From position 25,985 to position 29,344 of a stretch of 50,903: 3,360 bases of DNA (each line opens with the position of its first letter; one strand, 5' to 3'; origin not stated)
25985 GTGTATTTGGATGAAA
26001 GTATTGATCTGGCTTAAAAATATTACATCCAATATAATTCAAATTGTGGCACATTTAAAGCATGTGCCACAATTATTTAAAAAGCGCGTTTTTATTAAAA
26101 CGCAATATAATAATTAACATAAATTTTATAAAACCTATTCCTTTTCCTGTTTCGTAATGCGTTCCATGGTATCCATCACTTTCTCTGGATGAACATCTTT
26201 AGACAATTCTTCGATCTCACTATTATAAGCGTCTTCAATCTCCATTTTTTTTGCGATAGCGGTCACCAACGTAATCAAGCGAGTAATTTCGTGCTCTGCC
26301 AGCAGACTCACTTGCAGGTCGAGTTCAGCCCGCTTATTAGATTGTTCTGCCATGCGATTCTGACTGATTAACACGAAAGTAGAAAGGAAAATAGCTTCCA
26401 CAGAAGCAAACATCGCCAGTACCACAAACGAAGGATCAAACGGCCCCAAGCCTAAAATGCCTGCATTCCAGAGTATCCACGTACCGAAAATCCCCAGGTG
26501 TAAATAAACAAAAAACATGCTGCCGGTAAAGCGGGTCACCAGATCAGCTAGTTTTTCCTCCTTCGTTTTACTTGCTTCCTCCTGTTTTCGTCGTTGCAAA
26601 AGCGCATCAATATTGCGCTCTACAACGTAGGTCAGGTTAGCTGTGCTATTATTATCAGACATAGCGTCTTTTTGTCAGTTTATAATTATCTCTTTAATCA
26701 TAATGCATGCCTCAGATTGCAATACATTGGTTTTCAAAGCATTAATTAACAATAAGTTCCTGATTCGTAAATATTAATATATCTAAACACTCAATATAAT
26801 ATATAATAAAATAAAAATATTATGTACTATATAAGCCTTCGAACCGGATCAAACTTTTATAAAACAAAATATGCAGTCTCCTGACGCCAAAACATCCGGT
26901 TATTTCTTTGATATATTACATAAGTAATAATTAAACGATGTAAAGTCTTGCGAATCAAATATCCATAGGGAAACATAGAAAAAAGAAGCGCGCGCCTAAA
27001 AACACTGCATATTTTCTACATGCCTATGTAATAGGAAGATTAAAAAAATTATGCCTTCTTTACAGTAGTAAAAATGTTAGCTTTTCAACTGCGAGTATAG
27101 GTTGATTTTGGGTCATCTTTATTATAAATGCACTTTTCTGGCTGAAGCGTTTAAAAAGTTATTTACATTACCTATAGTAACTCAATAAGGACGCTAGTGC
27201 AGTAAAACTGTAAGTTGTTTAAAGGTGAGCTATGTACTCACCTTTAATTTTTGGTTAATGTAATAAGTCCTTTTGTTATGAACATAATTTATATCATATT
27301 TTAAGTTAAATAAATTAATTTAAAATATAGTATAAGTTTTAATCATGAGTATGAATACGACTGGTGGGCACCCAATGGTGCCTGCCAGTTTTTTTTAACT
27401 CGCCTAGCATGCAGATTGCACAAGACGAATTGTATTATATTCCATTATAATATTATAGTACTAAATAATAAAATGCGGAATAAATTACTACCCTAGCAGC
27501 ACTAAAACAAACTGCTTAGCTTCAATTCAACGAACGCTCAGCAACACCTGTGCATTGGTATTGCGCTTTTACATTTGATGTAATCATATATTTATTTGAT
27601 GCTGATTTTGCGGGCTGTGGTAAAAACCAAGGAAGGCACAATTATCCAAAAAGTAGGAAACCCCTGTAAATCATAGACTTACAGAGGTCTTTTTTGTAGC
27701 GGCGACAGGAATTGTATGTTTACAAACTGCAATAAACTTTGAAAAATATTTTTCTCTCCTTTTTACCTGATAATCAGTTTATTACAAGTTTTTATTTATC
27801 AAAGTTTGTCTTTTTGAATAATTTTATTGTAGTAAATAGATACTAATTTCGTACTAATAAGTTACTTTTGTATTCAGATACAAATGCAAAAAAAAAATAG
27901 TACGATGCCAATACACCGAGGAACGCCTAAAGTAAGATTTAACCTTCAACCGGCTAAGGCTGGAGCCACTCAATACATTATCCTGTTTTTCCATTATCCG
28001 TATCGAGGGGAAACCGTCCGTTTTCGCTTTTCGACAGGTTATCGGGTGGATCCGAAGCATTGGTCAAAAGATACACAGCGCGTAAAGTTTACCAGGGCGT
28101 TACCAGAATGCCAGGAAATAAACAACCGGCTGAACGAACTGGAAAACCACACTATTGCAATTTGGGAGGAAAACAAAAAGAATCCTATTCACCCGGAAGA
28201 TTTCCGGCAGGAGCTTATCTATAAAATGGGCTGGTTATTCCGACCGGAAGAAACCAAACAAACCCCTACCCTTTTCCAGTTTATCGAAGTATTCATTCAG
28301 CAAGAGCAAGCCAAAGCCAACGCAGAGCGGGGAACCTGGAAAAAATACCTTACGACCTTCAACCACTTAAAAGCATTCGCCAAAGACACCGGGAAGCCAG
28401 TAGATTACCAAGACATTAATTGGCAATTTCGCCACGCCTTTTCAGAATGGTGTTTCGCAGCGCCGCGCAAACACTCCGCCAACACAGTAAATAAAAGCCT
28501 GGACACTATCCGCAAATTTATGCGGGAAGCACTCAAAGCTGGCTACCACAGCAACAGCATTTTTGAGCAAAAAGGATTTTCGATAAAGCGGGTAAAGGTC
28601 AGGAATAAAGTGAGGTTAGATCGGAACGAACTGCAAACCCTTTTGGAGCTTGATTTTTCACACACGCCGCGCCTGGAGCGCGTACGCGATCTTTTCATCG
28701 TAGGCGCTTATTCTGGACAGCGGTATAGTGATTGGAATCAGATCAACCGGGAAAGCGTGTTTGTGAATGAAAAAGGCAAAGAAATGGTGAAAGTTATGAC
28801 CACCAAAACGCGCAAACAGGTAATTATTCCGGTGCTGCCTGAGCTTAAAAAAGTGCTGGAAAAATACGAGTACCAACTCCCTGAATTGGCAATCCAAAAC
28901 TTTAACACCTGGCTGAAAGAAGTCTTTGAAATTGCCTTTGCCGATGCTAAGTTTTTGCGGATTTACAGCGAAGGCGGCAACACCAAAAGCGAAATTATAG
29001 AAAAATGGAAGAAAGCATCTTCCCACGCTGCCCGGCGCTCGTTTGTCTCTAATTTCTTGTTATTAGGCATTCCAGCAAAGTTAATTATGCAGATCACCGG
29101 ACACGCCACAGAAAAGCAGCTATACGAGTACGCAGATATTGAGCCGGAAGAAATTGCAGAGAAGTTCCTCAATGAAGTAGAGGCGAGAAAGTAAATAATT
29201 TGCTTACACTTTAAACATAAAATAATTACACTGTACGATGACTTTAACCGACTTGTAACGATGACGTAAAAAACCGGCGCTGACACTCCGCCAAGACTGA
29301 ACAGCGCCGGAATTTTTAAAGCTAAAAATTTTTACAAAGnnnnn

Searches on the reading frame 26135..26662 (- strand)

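Call 53: search_protein_families(library=pfam, proteins=[window:26135-26662:-], max_evalue=0.01)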
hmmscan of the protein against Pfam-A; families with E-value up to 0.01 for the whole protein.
window:26135-26662:- (175 aa): 2 families
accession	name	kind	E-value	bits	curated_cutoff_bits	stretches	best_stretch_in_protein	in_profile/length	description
PF06210.16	DUF1003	-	3.6e-27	95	27.4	1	47-143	2-99/103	Protein of unknown function (DUF1003)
PF14012.11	DUF4229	-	0.0042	17.5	27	1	58-110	12-63/68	Protein of unknown function (DUF4229)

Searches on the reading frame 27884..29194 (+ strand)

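Call 7: search_protein_families(library=pfam, proteins=[window:27884-29194:+], max_evalue=0.001)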
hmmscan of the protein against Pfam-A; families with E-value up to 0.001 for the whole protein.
window:27884-29194:+ (436 aa): 4 families
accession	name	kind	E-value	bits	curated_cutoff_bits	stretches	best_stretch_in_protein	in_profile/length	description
PF13102.12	Phage_int_SAM_5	-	1.6e-14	54.5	22.3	1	129-228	1-94/98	Phage integrase SAM-like domain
PF00589.27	Phage_integrase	-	6.6e-07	29.7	27.1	1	244-420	2-169/172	Phage integrase family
PF17293.8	Arm-DNA-bind_5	-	0.00051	21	22.6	0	42-98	24-80/87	Arm DNA-binding domain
PF11300.13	DUF3102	-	0.00098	19.8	24.4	0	338-399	42-103/129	Protein of unknown function (DUF3102)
